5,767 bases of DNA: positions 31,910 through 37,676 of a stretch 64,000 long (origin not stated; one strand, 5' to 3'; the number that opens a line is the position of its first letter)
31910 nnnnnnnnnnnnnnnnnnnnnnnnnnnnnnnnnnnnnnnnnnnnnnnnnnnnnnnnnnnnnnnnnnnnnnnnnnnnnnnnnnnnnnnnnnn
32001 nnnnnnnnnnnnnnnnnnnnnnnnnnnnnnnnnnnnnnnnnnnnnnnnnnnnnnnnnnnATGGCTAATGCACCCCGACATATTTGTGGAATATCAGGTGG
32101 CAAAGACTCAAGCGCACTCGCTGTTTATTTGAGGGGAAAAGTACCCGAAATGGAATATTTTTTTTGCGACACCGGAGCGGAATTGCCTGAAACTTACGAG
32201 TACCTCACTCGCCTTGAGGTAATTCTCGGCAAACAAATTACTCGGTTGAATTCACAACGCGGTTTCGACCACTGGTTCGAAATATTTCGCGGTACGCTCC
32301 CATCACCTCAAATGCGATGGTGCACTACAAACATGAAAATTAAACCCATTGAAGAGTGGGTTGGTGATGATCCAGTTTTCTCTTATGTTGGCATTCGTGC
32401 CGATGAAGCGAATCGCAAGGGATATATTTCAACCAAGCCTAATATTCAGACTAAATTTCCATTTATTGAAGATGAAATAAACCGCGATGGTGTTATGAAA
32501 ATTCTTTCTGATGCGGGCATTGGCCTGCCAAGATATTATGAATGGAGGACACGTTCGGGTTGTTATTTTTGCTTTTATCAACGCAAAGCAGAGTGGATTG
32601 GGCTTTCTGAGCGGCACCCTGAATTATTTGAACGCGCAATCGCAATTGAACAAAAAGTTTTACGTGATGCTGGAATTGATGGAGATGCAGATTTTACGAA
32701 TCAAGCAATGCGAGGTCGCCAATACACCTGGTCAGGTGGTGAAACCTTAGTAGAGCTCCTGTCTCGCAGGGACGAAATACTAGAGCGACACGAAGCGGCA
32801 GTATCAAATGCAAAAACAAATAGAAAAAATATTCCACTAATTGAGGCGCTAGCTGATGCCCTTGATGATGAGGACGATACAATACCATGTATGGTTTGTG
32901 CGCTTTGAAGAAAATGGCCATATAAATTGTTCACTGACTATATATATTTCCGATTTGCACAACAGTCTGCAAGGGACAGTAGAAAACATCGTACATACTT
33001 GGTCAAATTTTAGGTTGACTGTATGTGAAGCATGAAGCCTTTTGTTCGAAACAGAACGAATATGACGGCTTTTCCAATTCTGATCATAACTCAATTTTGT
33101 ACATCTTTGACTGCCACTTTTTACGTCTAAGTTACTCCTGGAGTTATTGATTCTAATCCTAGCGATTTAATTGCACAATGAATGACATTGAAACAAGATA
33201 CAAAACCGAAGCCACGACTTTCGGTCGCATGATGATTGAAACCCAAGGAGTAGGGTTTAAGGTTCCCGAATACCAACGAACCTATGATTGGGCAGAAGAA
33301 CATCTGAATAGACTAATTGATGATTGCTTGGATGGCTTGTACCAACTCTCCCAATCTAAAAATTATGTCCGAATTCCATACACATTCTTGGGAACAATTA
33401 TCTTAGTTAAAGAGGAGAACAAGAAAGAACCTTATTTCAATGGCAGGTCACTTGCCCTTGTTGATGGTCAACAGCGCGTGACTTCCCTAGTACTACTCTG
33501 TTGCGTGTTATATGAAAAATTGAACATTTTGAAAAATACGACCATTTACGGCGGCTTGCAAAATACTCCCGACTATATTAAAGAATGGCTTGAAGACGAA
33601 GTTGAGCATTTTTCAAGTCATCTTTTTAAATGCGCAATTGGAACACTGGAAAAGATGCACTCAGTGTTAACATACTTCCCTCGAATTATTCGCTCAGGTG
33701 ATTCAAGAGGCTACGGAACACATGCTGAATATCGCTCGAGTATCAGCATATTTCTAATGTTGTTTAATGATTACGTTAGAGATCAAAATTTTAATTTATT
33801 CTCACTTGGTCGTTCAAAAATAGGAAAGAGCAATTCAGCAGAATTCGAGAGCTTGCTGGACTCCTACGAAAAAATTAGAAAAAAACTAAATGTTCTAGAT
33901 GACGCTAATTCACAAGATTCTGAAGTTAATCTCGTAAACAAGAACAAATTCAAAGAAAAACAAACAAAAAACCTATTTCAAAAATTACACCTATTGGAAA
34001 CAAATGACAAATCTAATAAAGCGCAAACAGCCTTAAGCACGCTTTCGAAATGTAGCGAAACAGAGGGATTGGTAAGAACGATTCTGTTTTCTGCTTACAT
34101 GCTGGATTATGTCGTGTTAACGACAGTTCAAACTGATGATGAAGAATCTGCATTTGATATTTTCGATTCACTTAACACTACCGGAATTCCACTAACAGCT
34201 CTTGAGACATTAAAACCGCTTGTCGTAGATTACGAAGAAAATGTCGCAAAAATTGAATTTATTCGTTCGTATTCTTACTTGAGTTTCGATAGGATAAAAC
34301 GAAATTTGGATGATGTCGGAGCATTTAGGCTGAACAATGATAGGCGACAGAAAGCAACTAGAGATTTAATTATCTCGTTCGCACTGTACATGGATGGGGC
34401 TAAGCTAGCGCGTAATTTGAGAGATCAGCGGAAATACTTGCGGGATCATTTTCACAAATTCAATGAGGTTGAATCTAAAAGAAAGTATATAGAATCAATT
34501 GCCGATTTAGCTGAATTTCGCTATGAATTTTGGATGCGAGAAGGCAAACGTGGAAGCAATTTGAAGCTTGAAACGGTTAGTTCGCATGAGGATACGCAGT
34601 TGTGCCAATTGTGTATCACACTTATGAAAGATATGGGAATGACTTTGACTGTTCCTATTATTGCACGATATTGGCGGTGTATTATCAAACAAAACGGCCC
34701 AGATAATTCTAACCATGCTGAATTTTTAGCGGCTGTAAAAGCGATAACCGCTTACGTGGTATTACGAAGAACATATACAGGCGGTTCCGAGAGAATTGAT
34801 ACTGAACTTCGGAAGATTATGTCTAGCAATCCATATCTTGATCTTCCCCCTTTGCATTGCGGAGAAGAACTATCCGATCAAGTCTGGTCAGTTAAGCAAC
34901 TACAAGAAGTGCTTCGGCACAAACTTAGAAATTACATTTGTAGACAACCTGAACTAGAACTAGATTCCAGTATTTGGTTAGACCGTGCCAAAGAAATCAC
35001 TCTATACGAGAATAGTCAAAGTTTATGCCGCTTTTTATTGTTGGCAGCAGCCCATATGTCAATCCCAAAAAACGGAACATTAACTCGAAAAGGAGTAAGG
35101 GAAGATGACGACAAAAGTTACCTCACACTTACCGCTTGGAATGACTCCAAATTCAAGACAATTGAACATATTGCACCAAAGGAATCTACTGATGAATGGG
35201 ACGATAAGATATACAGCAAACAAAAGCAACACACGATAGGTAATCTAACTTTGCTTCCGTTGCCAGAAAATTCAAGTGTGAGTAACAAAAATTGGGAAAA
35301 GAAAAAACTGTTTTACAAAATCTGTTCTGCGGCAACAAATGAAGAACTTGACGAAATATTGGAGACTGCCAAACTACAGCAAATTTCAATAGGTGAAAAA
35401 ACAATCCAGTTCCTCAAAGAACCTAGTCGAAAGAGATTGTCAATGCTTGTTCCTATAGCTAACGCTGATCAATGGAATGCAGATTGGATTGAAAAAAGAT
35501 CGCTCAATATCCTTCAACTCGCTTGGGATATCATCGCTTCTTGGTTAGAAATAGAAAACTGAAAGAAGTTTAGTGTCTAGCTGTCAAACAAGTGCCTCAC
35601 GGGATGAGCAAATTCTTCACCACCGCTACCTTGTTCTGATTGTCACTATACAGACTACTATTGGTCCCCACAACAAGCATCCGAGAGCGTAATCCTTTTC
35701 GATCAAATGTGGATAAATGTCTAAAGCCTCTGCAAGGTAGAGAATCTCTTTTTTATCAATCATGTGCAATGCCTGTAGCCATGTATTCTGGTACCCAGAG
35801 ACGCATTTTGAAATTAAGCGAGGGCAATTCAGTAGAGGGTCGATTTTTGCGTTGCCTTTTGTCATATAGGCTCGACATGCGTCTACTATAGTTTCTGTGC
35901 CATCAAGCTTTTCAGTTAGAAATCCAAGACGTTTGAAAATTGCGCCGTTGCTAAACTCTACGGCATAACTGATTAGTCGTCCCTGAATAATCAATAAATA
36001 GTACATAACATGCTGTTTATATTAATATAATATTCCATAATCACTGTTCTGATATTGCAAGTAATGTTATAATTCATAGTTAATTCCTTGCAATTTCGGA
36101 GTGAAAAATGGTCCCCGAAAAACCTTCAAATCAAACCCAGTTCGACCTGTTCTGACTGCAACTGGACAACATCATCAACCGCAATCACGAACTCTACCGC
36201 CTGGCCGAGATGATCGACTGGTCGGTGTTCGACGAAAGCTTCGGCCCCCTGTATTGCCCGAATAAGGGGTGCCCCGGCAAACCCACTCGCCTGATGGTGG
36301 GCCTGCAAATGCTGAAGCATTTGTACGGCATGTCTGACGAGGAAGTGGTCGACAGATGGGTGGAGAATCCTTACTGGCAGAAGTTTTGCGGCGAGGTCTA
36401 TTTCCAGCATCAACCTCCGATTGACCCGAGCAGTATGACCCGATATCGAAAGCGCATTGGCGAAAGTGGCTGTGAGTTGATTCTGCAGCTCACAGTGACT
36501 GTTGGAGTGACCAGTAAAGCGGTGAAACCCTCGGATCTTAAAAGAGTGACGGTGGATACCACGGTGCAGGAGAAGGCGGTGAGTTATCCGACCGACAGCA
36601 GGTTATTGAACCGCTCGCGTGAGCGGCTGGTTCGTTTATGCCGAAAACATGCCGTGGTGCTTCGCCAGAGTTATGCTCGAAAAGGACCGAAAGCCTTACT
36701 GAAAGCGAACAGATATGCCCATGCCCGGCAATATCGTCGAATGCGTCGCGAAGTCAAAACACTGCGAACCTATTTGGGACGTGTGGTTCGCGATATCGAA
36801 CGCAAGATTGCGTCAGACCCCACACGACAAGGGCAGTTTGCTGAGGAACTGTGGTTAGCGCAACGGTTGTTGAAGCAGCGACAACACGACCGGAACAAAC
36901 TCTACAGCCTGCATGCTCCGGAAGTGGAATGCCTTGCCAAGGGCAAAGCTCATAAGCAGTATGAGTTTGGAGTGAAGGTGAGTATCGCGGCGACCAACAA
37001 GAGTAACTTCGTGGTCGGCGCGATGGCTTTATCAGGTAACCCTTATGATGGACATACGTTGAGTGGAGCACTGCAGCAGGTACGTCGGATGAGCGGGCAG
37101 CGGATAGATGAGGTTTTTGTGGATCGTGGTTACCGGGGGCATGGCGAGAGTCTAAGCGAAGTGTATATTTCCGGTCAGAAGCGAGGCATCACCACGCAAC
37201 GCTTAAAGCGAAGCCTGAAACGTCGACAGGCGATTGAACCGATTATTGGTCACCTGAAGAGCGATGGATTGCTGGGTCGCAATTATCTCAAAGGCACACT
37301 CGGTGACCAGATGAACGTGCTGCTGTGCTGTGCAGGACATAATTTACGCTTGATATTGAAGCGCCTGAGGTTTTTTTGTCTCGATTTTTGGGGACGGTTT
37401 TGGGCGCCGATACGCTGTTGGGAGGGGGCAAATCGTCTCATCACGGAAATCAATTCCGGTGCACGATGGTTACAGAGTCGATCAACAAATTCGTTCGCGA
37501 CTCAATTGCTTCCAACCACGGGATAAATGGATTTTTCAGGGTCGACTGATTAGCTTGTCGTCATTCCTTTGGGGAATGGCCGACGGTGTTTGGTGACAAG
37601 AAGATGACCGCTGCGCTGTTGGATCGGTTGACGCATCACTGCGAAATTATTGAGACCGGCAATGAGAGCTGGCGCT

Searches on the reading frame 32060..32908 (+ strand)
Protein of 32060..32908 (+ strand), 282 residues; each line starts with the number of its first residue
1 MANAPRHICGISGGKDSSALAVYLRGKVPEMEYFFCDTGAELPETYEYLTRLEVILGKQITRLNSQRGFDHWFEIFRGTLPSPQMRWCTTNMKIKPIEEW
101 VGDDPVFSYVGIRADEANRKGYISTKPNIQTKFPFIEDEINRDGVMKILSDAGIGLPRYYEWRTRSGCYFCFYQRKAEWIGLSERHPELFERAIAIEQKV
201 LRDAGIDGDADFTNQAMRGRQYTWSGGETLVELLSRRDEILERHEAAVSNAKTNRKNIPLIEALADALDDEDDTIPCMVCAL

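Call 3: search_protein_families(library=pfam, proteins=[window:32060-32908:+], max_evalue=0.01)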
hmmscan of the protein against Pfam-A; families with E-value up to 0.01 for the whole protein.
window:32060-32908:+ (282 aa): 1 family
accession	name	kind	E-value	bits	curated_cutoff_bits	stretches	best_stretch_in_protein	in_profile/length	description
PF01507.26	PAPS_reduct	-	1.7e-10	41.7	22.5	1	10-120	5-116/175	Phosphoadenosine phosphosulfate reductase domain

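Call 4: search_protein_families(library=padloc, proteins=[window:32060-32908:+], max_evalue=0.01)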
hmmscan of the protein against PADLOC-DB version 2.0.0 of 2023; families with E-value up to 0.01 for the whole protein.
window:32060-32908:+ (282 aa): 7 families
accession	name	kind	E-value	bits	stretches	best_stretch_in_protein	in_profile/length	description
PDLC02782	SspD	-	2.5e-108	360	1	6-281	1-276/277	SspD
PDLC02510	BrxP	-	1.3e-11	41.5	1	10-245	138-387/779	BrxP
PDLC02662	DndC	-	3.1e-06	24.4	1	81-103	123-145/481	DndC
PDLC02661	DndC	-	1.1e-05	22.6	1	79-119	115-162/468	DndC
PDLC03333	MTase_II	-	0.0013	15.4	1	70-116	126-179/544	Type II methyltransferase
PDLC02659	DndC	-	0.0069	13.1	0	79-106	121-155/586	DndC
PDLC02660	DndC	-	0.0069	13.1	0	79-106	121-155/586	DndC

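Call 5: search_protein_families(library=ncbifam, proteins=[window:32060-32908:+], max_evalue=0.01)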
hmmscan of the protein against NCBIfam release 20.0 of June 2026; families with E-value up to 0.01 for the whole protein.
window:32060-32908:+ (282 aa): 9 families
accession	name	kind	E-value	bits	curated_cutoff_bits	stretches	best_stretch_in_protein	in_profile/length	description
NF006327.0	PRK08557.1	equivalog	5.4e-16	58.4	366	1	11-202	188-385/415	hypothetical protein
NF010367.0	PRK13795.1-2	equivalog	1.7e-13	49.9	456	1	9-196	247-440/584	hypothetical protein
NF006351.0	PRK08576.1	equivalog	1.7e-11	43.3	290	1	8-131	238-354/436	hypothetical protein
NF010368.0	PRK13795.1-3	equivalog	5.2e-11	41.5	588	1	11-193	254-442/635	hypothetical protein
NF010366.0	PRK13795.1-1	equivalog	4.3e-10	38.4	745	1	10-202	272-474/667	hypothetical protein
NF010369.0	PRK13795.1-4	equivalog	5.6e-09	34.8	1086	1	10-193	257-450/633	hypothetical protein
NF005316.0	PRK06850.1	equivalog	7.2e-05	21.8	536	1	72-103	115-148/505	hypothetical protein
TIGR03183.1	DNA_S_dndC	equivalog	0.0018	17.2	290.4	0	75-103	102-132/447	DNA phosphorothioation system sulfurtransferase DndC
NF002537.0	PRK02090.1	equivalog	0.0043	16.7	154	0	13-117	49-154/244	phosphoadenylyl-sulfate reductase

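Call 36: search_dna_similar(query=window:32060-32908:+, collection=plasmids, mode=protein, max_rows=40)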
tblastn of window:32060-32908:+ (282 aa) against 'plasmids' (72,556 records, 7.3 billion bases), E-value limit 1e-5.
Records with a match: 105; places in all: 106; records where one place covers at least 80% of the query: 58.
Best place of each record, by identity: <60% 105.
By first word of the organism name: Rhizobium 6; Acinetobacter 6; Clostridium 5; Agrobacterium 4; Sphingomonas 4; Sinorhizobium 3; Polaromonas 3; Vibrio 3; Sphingobium 3; Hymenobacter 3; and 51 more.
By predicted mobility (MOB-suite, as given by PLSDB): non-mobilizable 60; conjugative 29; mobilizable 16.
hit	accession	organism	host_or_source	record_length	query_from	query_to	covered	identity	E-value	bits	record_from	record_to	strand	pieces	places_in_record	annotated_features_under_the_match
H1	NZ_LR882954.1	Planktothrix agardhii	-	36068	6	282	98%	55.2%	3e-94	311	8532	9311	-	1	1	phosphoadenosine phosphosulfate reductase family protein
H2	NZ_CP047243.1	Trichormus variabilis 0441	cell culture,thermal spring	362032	6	280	98%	55.6%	3e-87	290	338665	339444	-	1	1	phosphoadenosine phosphosulfate reductase family protein | hypothetical protein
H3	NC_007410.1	Trichormus variabilis ATCC 29413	-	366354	6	280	98%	55.6%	3e-87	290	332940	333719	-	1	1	phosphoadenosine phosphosulfate reductase family protein | hypothetical protein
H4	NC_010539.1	Crocosphaera subtropica ATCC 51142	-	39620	6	280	98%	54.5%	2e-84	282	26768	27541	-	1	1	phosphoadenosine phosphosulfate reductase family protein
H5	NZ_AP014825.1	Geminocystis sp. NIES-3709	-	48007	6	282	98%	53.4%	1e-85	286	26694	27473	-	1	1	phosphoadenosine phosphosulfate reductase family protein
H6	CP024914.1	Cyanobacterium sp. HL-69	cell culture,enrichment cultures from ...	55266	6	280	98%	53.1%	4e-92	305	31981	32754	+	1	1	Phosphoadenylyl-sulfate reductase [thioredoxin]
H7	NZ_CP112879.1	Pseudanabaena galeata CCNP1313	-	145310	6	282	98%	52.3%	5e-90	298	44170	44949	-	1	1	phosphoadenosine phosphosulfate reductase family protein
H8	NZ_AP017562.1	Pseudanabaena sp. ABRG5-3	-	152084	6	282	98%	52.3%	2e-74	306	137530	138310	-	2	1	none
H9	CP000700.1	Rhizorhabdus wittichii RW1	-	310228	6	282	98%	48.9%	2e-75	256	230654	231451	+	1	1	phosphoadenosine phosphosulfate reductase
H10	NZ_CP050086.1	Rhizobium leguminosarum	Trifolium pratense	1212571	3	282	99%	47.7%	7e-75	255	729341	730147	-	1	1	record has no annotation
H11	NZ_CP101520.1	Ensifer adhaerens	cell cuture,rhizosphere soil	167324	5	282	99%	48.1%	6e-76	258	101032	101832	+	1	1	phosphoadenosine phosphosulfate reductase family protein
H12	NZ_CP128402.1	Candidatus Chlorohelix allophototropha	Single colony of Candidatus Chlorohelix ...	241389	1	282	100%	47.0%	2e-76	259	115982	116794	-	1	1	phosphoadenosine phosphosulfate reductase family protein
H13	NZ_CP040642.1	Agrobacterium sp. T29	Single strain culture,soil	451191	2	282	100%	47.2%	4e-75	256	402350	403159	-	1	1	phosphoadenosine phosphosulfate reductase family protein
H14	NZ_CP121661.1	Sinorhizobium terangae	Desmanthus virgatus,cell culture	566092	2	282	100%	46.9%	8e-75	255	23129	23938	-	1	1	phosphoadenosine phosphosulfate reductase family protein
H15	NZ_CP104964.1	Devosia neptuniae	Vicia costata,cell culture,root nodule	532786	5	282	99%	47.0%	1e-72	249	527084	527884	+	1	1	phosphoadenosine phosphosulfate reductase family protein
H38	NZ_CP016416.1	Vibrio scophthalmi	Paralichthys olivaceus,cell culture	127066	6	245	85%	46.3%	1e-64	226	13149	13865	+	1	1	phosphoadenosine phosphosulfate reductase family protein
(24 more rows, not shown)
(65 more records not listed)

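Call 40: get_annotated_region(hit=H38, flank=14000)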
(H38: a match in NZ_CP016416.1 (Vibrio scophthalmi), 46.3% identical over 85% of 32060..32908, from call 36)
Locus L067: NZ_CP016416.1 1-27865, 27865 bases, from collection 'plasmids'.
description: Vibrio scophthalmi strain VS-05 plasmid pVS127, complete sequence
organism: Vibrio scophthalmi (NCBI taxid 45658)
taxonomy: Bacteria; Pseudomonadota; Gammaproteobacteria; Vibrionales; Vibrionaceae; Vibrio; Vibrio scophthalmi
host: -; source: Paralichthys olivaceus,cell culture; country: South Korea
typing (MOB-suite, as given by PLSDB): conjugative; replicon rep_cluster_1060; relaxase MOBH; mating-pair formation MPF_G
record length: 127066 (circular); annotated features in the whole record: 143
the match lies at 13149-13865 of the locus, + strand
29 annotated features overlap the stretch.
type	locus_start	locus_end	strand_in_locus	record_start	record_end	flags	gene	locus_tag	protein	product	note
CDS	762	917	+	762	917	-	-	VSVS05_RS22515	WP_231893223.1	hypothetical protein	-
CDS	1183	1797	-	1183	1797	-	-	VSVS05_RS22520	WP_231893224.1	hypothetical protein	-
CDS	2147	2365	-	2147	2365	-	-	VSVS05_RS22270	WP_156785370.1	hypothetical protein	-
CDS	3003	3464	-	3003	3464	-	-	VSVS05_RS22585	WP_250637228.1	hypothetical protein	-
CDS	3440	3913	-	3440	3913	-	-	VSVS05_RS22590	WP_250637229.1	DUF6094 domain-containing protein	-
CDS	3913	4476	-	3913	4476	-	-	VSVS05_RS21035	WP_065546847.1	DUF3275 family protein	-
CDS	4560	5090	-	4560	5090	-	radC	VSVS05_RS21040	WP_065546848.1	DNA repair protein RadC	GO:0006281 - DNA repair [Evidence IEA]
CDS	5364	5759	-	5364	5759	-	-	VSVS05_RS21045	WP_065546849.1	hypothetical protein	-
CDS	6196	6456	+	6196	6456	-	-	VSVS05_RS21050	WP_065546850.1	DUF4282 domain-containing protein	-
CDS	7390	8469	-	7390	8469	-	-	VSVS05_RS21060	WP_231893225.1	cysteine desulfurase family protein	-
CDS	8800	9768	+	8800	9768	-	-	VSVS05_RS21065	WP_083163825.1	DUF4007 family protein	-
CDS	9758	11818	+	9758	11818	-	-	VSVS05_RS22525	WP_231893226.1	hypothetical protein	-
CDS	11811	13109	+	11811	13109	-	-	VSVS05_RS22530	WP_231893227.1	hypothetical protein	-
CDS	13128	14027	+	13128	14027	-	-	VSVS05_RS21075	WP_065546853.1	phosphoadenosine phosphosulfate reductase family protein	-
CDS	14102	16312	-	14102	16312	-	-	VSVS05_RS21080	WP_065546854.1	DUF262 domain-containing protein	-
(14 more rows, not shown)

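Call 41: get_annotated_region(hit=H14, flank=14000)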
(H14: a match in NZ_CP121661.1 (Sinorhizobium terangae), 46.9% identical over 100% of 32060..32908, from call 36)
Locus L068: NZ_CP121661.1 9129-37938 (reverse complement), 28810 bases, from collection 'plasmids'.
description: Sinorhizobium terangae strain CB3126 plasmid pCB3126_2, complete sequence
organism: Sinorhizobium terangae (NCBI taxid 110322)
taxonomy: Bacteria; Pseudomonadota; Alphaproteobacteria; Hyphomicrobiales; Rhizobiaceae; Sinorhizobium; Sinorhizobium terangae
host: -; source: Desmanthus virgatus,cell culture; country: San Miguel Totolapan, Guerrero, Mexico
typing (MOB-suite, as given by PLSDB): conjugative; replicon rep_cluster_471; relaxase MOBQ; mating-pair formation MPF_T
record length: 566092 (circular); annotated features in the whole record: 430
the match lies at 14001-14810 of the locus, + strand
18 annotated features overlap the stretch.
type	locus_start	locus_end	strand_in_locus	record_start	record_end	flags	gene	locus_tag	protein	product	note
CDS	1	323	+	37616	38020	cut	-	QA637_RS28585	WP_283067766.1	transposase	GO:0006313 - DNA transposition [Evidence IEA]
CDS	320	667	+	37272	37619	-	tnpB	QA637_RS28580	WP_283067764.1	IS66 family insertion sequence element accessory protein TnpB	-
CDS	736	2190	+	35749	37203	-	-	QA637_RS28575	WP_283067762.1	IS66 family transposase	-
CDS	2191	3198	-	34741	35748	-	-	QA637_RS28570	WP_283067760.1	tyrosine-type recombinase/integrase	GO:0015074 - DNA integration [Evidence IEA]; GO:0006310 - DNA recombination [Evidence IEA]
CDS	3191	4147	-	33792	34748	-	-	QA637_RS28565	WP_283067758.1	tyrosine-type recombinase/integrase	GO:0015074 - DNA integration [Evidence IEA]; GO:0006310 - DNA recombination [Evidence IEA]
CDS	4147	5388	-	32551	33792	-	-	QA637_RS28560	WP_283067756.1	site-specific integrase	GO:0015074 - DNA integration [Evidence IEA]; GO:0006310 - DNA recombination [Evidence IEA]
CDS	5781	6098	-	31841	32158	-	-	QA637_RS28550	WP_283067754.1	hypothetical protein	-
CDS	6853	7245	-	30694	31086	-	-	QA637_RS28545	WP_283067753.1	hypothetical protein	-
CDS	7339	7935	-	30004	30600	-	-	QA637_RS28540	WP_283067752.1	poly-gamma-glutamate hydrolase family protein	-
CDS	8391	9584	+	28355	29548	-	-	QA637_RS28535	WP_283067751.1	cysteine desulfurase family protein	-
CDS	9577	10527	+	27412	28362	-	-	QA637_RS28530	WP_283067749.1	DUF4007 family protein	-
CDS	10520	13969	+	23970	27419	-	-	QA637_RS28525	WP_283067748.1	hypothetical protein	-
CDS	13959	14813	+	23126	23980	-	-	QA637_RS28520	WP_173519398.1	phosphoadenosine phosphosulfate reductase family protein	-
CDS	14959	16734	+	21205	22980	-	-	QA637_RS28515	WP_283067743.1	hypothetical protein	-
CDS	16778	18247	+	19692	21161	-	-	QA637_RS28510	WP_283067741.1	hypothetical protein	-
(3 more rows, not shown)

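Call 42: get_annotated_region(hit=H11, flank=14000)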
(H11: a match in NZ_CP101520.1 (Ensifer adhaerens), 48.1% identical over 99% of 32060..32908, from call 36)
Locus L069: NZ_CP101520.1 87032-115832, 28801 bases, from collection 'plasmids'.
description: Ensifer adhaerens strain NER9 plasmid pC, complete sequence
organism: Ensifer adhaerens (NCBI taxid 106592)
taxonomy: Bacteria; Pseudomonadota; Alphaproteobacteria; Hyphomicrobiales; Rhizobiaceae; Ensifer; Ensifer adhaerens
host: -; source: cell cuture,rhizosphere soil; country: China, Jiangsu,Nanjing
typing (MOB-suite, as given by PLSDB): non-mobilizable; mating-pair formation MPF_T
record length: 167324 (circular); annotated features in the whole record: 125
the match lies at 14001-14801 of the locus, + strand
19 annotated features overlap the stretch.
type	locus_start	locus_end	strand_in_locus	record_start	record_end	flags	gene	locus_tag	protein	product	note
CDS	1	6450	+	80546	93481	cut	-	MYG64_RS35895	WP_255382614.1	SpvB/TcaC N-terminal domain-containing protein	-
CDS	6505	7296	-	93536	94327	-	-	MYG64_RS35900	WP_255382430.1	hypothetical protein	-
CDS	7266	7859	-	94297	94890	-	-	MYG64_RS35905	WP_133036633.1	class I SAM-dependent methyltransferase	-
CDS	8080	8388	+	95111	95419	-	-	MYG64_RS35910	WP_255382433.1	XRE family transcriptional regulator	-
CDS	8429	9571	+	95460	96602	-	-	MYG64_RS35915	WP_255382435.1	aminotransferase class V-fold PLP-dependent enzyme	-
CDS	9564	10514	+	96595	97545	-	-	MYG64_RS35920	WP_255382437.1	DUF4007 family protein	-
CDS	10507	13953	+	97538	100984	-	-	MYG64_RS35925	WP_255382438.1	ATP-binding protein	-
CDS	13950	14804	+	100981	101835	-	-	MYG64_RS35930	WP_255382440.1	phosphoadenosine phosphosulfate reductase family protein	-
CDS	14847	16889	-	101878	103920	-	-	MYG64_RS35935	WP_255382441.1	hypothetical protein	-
CDS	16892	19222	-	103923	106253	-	-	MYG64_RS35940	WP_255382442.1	sensor histidine kinase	-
CDS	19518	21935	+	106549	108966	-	-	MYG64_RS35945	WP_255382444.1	hypothetical protein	-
CDS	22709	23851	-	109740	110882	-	-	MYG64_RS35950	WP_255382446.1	RHE_PE00001 family protein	-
CDS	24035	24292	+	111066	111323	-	-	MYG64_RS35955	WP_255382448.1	type II toxin-antitoxin system VapB family antitoxin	-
CDS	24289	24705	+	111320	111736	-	-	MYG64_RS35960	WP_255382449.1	type II toxin-antitoxin system VapC family toxin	-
CDS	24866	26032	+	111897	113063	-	-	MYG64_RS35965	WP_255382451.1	site-specific integrase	GO:0015074 - DNA integration [Evidence IEA]; GO:0006310 - DNA recombination [Evidence IEA]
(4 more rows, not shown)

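Call 43: search_protein_families(library=padloc, proteins=[L068:14959-16734:+, L068:16778-18247:+, L068:18255-23510:+], max_evalue=0.001)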
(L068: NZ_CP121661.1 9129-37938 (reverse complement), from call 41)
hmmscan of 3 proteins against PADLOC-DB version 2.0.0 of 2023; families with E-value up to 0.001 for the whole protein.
L068:14959-16734:+ (591 aa): 6 families
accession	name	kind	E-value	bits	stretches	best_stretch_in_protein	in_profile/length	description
PDLC02793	SspF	-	1.7e-198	658.8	1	1-588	16-599/600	SspF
PDLC02794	SspF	-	4.1e-124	413.3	1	1-554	16-570/572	SspF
PDLC02795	SspF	-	1.2e-46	157.5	1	25-560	41-549/560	SspF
PDLC02798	SspF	-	8.1e-41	138.2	1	41-557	62-581/607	SspF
PDLC02796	SspF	-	9.3e-30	102.1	1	33-536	42-508/525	SspF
PDLC02797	SspF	-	1.9e-24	84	1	2-552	20-564/568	SspF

L068:16778-18247:+ (489 aa): 4 families
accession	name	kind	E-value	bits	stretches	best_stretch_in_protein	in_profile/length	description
PDLC02799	SspG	-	1.2e-192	639.4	1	1-485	6-498/498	SspG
PDLC02802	SspG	-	1.8e-120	401.2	1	2-484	6-518/519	SspG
PDLC02800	SspG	-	2.2e-43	147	1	5-484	3-475/476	SspG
PDLC02801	SspG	-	2.5e-13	47.3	1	385-485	429-532/533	SspG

L068:18255-23510:+ (1751 aa): 8 families
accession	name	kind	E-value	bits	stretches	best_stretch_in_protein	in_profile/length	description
PDLC02806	SspH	-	0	2211.9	1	1-1745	1-1766/1766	SspH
PDLC02803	SspH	-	0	1550.3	5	1-1285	1-1255/1255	SspH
PDLC02805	SspH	-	2.7e-172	573.2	2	4-1258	4-1263/1400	SspH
PDLC02804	SspH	-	4.4e-60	201.4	2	991-1741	806-1558/1561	SspH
PDLC04140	mad8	-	1.4e-22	78.6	1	1495-1729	4-297/314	mads_8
PDLC04103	HerA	-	9.8e-05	18.9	0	1498-1557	154-209/579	-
PDLC04105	HerA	-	0.00012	18.8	1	1517-1556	167-203/576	-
PDLC01055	HerA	-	0.0002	18.3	0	1492-1555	136-194/532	Type III coevolved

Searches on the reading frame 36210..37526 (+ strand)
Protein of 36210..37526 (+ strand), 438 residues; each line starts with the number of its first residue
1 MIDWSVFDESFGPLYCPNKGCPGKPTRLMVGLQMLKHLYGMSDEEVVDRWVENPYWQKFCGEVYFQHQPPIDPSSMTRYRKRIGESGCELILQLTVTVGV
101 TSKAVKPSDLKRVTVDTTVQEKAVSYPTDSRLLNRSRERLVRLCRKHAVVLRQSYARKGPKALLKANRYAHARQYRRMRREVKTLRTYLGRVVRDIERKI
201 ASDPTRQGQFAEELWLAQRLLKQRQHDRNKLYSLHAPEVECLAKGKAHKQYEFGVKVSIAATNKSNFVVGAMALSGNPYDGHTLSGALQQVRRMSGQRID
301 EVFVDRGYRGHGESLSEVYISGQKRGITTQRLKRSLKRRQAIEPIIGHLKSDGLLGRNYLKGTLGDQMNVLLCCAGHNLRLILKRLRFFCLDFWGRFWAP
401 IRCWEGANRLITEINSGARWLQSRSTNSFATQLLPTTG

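Call 8: search_protein_families(library=pfam, proteins=[window:36210-37526:+], max_evalue=0.001)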
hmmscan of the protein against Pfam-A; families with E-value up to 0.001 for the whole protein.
window:36210-37526:+ (438 aa): 3 families
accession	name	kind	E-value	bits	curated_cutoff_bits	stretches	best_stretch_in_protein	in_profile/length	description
PF05598.16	DUF772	-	8.7e-17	61.4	23.1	1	20-89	1-69/74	Transposase domain (DUF772)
PF01609.27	DDE_Tnp_1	-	8.6e-07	29.3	23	1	244-378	25-199/200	Transposase DDE domain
PF13751.12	DDE_Tnp_1_6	-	8.6e-06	26.5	25.1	1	320-380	62-122/125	Transposase DDE domain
